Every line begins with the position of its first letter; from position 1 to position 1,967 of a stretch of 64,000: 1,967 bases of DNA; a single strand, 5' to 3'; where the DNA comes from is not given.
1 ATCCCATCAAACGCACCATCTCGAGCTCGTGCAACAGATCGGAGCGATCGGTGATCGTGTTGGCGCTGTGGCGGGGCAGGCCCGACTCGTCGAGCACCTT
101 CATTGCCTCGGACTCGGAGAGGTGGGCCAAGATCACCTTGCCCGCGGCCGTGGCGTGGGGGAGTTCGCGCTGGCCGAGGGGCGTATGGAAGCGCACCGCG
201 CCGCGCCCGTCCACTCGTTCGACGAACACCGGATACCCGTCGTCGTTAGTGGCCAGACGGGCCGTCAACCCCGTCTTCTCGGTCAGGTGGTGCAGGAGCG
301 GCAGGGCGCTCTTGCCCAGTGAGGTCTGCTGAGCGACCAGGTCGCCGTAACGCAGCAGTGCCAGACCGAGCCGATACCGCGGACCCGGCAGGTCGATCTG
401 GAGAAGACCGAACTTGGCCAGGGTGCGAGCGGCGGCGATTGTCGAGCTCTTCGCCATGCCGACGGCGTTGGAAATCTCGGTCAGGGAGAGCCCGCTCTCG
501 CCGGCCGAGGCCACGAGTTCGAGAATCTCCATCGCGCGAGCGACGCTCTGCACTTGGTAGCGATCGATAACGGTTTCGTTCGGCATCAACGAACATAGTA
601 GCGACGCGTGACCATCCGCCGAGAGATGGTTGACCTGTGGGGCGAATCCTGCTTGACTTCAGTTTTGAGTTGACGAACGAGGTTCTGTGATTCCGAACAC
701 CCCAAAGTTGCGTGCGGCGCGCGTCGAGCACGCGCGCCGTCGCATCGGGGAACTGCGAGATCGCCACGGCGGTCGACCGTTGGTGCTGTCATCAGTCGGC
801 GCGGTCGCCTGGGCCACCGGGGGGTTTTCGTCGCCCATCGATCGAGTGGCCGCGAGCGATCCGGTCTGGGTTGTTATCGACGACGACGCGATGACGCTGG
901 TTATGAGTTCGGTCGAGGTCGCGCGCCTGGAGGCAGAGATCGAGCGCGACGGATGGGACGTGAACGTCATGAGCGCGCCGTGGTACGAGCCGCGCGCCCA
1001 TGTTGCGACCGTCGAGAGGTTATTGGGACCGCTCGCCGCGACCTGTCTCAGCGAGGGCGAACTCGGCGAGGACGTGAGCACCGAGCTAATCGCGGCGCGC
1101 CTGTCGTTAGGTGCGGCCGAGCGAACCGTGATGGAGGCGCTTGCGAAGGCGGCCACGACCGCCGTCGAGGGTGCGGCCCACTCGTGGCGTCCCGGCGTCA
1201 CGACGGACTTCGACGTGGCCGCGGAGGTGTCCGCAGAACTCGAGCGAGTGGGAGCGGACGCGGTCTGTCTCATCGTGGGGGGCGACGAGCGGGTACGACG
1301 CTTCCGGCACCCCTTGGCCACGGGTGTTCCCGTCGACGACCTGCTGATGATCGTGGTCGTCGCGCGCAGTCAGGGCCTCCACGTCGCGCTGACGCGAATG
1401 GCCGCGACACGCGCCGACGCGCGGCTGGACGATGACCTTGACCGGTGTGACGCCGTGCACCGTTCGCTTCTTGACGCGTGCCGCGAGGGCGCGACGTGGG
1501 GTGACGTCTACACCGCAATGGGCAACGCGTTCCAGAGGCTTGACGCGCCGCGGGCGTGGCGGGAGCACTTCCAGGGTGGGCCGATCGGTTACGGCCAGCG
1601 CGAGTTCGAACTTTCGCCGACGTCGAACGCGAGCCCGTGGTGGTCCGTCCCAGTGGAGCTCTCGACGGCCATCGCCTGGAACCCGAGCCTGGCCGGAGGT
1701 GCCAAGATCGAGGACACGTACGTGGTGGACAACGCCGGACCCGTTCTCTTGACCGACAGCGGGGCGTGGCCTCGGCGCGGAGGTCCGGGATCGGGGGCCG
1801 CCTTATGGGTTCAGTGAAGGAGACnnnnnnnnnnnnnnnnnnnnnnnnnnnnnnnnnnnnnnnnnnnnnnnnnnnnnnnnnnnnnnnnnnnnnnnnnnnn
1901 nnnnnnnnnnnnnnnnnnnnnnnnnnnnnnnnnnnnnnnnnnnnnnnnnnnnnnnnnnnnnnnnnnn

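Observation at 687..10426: Sugar-acid catabolic operon with an M24 hydrolase and a U32-like protein where the expected enzymes are missing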

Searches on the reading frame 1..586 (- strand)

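Call 8: search_protein_families(library=ncbifam, proteins=[window:1-586:-], max_evalue=0.01)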
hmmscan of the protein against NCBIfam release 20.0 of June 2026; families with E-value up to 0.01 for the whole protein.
window:1-586:- (195 aa): 7 families
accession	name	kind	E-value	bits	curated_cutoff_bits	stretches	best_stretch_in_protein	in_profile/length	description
NF045644.1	TransRegBhcR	equivalog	7.3e-32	110.7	350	1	10-195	20-203/267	HTH-type transcriptional regulator BhcR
TIGR02431.1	pcaR_pcaU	subfamily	5.2e-23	81.6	284.75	1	11-193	4-183/248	beta-ketoadipate pathway transcriptional regulators, PcaR/PcaU/PobR family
NF011671.1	PRK15090.1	equivalog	1.6e-21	76.7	275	1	11-193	9-189/256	DNA-binding transcriptional regulator KdgR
NF008601.2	PRK11569.1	equivalog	6e-18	65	380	1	10-194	24-209/276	glyoxylate bypass operon transcriptional repressor IclR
NF007548.0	PRK10163.1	equivalog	1.6e-14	53.7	406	1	11-194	20-202/271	HTH-type transcriptional repressor AllR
NF007341.0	PRK09834.1-3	equivalog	9.8e-07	28.2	269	1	11-166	6-162/274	DNA-binding transcriptional regulator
NF007339.0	PRK09834.1-1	equivalog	0.0015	17.8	299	1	12-166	20-173/271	DNA-binding transcriptional regulator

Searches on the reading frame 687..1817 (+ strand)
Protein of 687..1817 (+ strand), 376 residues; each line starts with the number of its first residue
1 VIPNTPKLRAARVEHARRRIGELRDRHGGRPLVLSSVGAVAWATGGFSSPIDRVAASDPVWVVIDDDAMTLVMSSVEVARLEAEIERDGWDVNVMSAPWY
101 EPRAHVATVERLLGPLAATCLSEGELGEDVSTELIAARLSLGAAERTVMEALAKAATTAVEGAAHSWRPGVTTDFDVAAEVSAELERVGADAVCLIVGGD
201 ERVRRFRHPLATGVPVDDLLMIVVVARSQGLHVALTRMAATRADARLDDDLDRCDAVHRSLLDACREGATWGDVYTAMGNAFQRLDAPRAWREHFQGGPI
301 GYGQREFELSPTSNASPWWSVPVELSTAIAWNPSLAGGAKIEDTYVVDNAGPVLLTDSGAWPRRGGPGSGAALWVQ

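Call 4: search_protein_families(library=pfam, proteins=[window:687-1817:+], max_evalue=0.01)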
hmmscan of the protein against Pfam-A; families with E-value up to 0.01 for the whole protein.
window:687-1817:+ (376 aa): 1 family
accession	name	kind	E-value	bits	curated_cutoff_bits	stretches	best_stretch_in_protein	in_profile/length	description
PF00557.29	Peptidase_M24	-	1.3e-11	45.2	23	1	149-348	3-207/208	Metallopeptidase family M24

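Call 8: search_protein_families(library=ncbifam, proteins=[window:687-1817:+], max_evalue=0.01)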
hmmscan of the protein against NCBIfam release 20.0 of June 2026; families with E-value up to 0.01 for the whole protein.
window:687-1817:+ (376 aa): 0 families

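Call 15: search_solved_structures(query=window:687-1817:+, max_evalue=0.01, show_alignments=2)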
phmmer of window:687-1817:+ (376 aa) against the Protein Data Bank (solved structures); distinct sequences matched with E-value up to 0.01: 0.

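Call 39: search_solved_structures(query=A4, max_evalue=0.01, show_alignments=3)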
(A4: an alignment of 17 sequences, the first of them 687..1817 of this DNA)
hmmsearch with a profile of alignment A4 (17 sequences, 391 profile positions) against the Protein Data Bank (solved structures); distinct sequences matched with E-value up to 0.01: 23.
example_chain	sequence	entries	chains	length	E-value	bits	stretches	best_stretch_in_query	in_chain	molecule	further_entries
1pv9_A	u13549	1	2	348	7.3e-09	38.3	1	142-370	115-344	Xaa-Pro dipeptidase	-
1wy2_A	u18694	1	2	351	4.7e-08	35.6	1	142-370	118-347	Xaa-Pro dipeptidase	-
3q6d_A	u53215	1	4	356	1.9e-07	33.6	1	147-370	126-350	Proline dipeptidase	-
2zsg_A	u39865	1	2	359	4.6e-06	29.1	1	141-317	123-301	Aminopeptidase P, putative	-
9kw9_A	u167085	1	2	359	1.1e-05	27.8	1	146-367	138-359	Proline dipeptidase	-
9kwa_A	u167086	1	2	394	1.5e-05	27.4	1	146-367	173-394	Proline dipeptidase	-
7k3u_A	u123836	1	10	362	0.00015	24.1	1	27-319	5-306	Aminopeptidase P family protein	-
6xmr_A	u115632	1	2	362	0.00016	24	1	27-318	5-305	Aminopeptidase P family protein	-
4zng_C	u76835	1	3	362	0.00019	23.8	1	27-318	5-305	Prolidase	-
4ege_A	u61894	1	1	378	0.00023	23.5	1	97-363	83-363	Dipeptidase PepE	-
7n02_A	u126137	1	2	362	0.00031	23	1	27-318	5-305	Aminopeptidase P family protein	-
4pv4_A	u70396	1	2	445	0.00051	22.3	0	137-211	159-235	Proline aminopeptidase P II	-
5cdl_A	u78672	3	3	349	0.00073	21.8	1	173-369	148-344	Proline dipeptidase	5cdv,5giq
5giu_A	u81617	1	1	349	0.00075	21.8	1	173-369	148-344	Proline dipeptidase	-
2bwu_A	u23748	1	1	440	0.0047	19.2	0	138-209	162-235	AMINOPEPTIDASE P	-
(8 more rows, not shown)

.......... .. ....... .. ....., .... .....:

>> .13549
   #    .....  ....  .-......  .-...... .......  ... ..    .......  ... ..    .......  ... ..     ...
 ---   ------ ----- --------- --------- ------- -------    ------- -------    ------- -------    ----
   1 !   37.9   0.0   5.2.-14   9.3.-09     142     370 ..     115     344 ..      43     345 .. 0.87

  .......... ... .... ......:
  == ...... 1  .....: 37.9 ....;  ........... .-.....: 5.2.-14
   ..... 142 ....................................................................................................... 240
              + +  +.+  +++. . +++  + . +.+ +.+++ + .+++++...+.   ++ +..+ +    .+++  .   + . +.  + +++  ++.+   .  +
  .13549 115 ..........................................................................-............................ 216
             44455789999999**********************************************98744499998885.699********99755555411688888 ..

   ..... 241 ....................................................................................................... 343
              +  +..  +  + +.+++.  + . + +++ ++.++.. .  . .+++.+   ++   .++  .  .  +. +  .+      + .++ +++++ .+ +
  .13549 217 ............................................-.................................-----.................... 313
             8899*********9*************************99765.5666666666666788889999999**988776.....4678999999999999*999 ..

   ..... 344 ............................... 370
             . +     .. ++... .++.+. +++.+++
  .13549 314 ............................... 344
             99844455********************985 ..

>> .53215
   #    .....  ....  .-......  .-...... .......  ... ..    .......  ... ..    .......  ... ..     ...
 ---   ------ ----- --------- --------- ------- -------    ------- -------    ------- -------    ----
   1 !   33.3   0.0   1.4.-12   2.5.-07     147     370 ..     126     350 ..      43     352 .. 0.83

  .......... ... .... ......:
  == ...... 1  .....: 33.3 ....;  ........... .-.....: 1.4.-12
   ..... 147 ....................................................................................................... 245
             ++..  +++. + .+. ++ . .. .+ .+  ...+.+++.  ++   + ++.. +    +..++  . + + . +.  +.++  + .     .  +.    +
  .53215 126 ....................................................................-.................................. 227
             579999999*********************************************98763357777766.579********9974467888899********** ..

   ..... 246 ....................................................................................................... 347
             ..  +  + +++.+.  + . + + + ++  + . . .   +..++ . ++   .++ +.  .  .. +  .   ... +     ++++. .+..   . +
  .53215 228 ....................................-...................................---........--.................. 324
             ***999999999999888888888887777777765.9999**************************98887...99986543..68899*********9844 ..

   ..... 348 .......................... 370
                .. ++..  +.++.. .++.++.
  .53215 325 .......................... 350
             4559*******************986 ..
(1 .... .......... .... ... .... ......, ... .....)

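Call 71: find_homologous_proteins(query=window:687-1817:+, max_evalue=0.00001)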
Query window:687-1817:+ (376 aa): 927 proteins with E <= 0.00001 among 8000 candidates; the best 120 are listed.
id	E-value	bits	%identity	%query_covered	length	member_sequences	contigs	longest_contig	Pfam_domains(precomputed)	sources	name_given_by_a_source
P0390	8.2e-246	833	100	100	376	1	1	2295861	PF00557.30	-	-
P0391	4.2e-184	630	77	100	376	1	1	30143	PF00557.30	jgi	jgi:Xaa-Pro dipeptidase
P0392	8.2e-178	610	73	100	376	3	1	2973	PF00557.30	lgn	-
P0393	8.0e-158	544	67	100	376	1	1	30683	PF00557.30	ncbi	ncbi:MAG: M24 family metallopeptidase [Acidimicrobiales bacterium]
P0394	5.9e-150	518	64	100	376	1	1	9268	PF00557.30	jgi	jgi:Xaa-Pro dipeptidase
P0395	4.0e-143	495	65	97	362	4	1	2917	PF00557.30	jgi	-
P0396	2.2e-136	473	60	100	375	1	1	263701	PF00557.30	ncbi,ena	-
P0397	1.5e-134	467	60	100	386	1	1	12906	-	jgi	jgi:Xaa-Pro dipeptidase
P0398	4.2e-134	466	59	100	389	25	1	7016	-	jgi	jgi:Xaa-Pro dipeptidase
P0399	5.6e-133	462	61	99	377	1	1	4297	PF00557.30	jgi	jgi:Xaa-Pro dipeptidase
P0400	5.6e-132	459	60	97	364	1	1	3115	-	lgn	-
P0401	5.8e-132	459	58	100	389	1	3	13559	-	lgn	-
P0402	1.5e-131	457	58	100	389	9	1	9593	-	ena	-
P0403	8.5e-131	455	60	97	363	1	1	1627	PF00557.30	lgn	-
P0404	1.6e-130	454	61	97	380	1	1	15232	PF00557.30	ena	-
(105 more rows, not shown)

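Call 72: find_encoding_contigs(protein=window:687-1817:+, flank=10000, max_places=2)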
Protein window:687-1817:+ (376 aa): 1 contig read that carries it; 1 place shown.
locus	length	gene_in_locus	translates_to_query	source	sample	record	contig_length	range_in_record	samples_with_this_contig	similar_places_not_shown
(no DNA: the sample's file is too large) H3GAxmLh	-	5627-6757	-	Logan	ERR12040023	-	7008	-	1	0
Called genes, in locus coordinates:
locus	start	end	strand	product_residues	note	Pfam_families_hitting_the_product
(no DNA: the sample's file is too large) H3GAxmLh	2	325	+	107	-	?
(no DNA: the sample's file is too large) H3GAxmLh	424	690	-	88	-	PF01037:AsnC_trans_reg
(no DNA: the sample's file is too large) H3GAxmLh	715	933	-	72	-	-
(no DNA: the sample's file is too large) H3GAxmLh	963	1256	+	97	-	PF11238:DUF3039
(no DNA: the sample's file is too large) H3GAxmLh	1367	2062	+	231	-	PF00117:GATase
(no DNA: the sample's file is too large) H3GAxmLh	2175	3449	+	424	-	PF01938:TRAM, PF05958:tRNA_U5-meth_tr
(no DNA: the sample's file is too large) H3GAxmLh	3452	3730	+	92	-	-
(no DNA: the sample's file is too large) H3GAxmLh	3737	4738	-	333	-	PF08240:ADH_N, PF16912:Glu_dehyd_C (weak), PF00107:ADH_zinc_N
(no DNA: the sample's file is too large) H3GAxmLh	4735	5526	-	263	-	PF09339:HTH_IclR, PF01614:IclR_C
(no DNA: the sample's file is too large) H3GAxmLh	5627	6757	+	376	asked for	PF00557:Peptidase_M24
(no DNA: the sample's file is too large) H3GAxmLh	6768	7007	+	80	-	?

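Call 81: predict_structure(alignment_id=A6)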
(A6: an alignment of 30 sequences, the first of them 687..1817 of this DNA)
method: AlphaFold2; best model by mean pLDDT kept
length: 376 residues; sequences in the alignment: 30
mean_pLDDT: 90.1   pTM: 0.89
mean pLDDT of the five models: 90.1, 89.4, 88.9, 88.1, 87.1
residues with pLDDT >= 90: 254; 70-90: 104; 50-70: 18; < 50: 0
segments of 3 or more residues with pLDDT < 50: none
pLDDT, mean of each block of 10 residues (from residue 1): 87 95 96 91 82 65 93 87 83 90 92 95 90 92 96 97 97 98 95 93 87 96 93 95 92 93 95 93 87 79 72 85 95 88 94 93 82 89
secondary structure, 60 per line:
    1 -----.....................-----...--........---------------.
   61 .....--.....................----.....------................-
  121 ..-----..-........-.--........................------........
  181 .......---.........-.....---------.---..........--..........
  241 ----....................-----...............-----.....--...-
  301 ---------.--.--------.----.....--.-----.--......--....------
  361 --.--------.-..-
elements in order: H6-26 E32-34 H37-44 E60-65 E68-74 H75-88 E93-97 H104-119 H131-138 H143-166 H174-187 E191-199 H201-205 E219-228 E231-240 H245-264 H271-284 H290-294 E297-299 E327-331 E343-348 E351-354

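Call 84: fold_search(model_id=the predicted structure, library=pdb)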
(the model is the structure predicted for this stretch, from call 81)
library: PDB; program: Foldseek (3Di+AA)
matches with E <= 10: 588; with E <= 0.001: 226
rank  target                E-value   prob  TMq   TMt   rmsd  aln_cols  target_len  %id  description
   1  1wy2_B                1.2e-18  1.00  0.72  0.77   3.5       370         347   16  Crystal Structure of the Prolidase from Pyrococcus horikoshii OT3 (released 2005-02-22)
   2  5giq                  1.6e-18  1.00  0.67  0.72   5.6       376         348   20  Xaa-Pro peptidase from Deinococcus radiodurans, Zinc bound (released 2017-06-28)
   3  1wy2_A                2.0e-18  1.00  0.73  0.77   3.4       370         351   16  Crystal Structure of the Prolidase from Pyrococcus horikoshii OT3 (released 2005-02-22)
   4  5cdl                  3.7e-18  1.00  0.65  0.69   5.7       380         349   19  Proline dipeptidase from Deinococcus radiodurans (selenomethionine derivative) (released 2016-08-10)
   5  6xmr_A                7.1e-18  1.00  0.67  0.69   5.9       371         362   16  X-ray crystallographic structure model of Lactococcus lactis prolidase mutant H38S (released 2020-07-15)
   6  7k3u_A                2.1e-17  1.00  0.68  0.70   5.7       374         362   16  X-ray crystallographic structure model of Lactococcus lactis prolidase mutant R293S (released 2020-09-23)
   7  5giu                  2.1e-17  1.00  0.65  0.70   5.8       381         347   20  Crystal structure of Xaa-Pro peptidase from Deinococcus radiodurans, metal-free active site (released 2017-06-28)
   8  7n02_A                2.4e-17  1.00  0.64  0.66   5.1       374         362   17  X-ray crystallographic structure model of Lactococcus lactis prolidase mutant D36S (released 2021-06-02)
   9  7yto_A                2.8e-17  1.00  0.75  0.71   3.9       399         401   14  The Crystal Structure Analysis of Creatine Amidinohydrolase from Alcaligenes sp. KS-85 (released 2023-08-23)
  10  1kp0_A                2.8e-17  1.00  0.73  0.69   4.1       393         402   15  The Crystal Structure Analysis of Creatine Amidinohydrolase from Actinobacillus (released 2002-07-31)
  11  9kwa_A                4.3e-17  1.00  0.71  0.74   4.0       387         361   14  Crystal structure of proline dipeptidase from Pyrococcus furiosus complexed with Mn (released 2025-12-10)
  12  4ege                  4.6e-17  1.00  0.68  0.69   5.0       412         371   18  Crystal Structure of Dipeptidase PepE from Mycobacterium ulcerans (released 2012-04-25)
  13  7yto_F                6.2e-17  1.00  0.74  0.70   4.5       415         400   15  The Crystal Structure Analysis of Creatine Amidinohydrolase from Alcaligenes sp. KS-85 (released 2023-08-23)
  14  7yto_B                9.4e-17  1.00  0.75  0.71   4.4       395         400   14  The Crystal Structure Analysis of Creatine Amidinohydrolase from Alcaligenes sp. KS-85 (released 2023-08-23)
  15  1wn1_A                1.1e-16  1.00  0.64  0.67   6.0       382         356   15  Crystal Structure of Dipeptiase from Pyrococcus Horikoshii OT3 (released 2005-08-09)
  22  1pv9_A                3.3e-16  1.00  0.69  0.76   3.6       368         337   16  Prolidase from Pyrococcus furiosus (released 2004-03-23)
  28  1pv9_B                7.7e-16  1.00  0.65  0.75   4.3       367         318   16  Prolidase from Pyrococcus furiosus (released 2004-03-23)
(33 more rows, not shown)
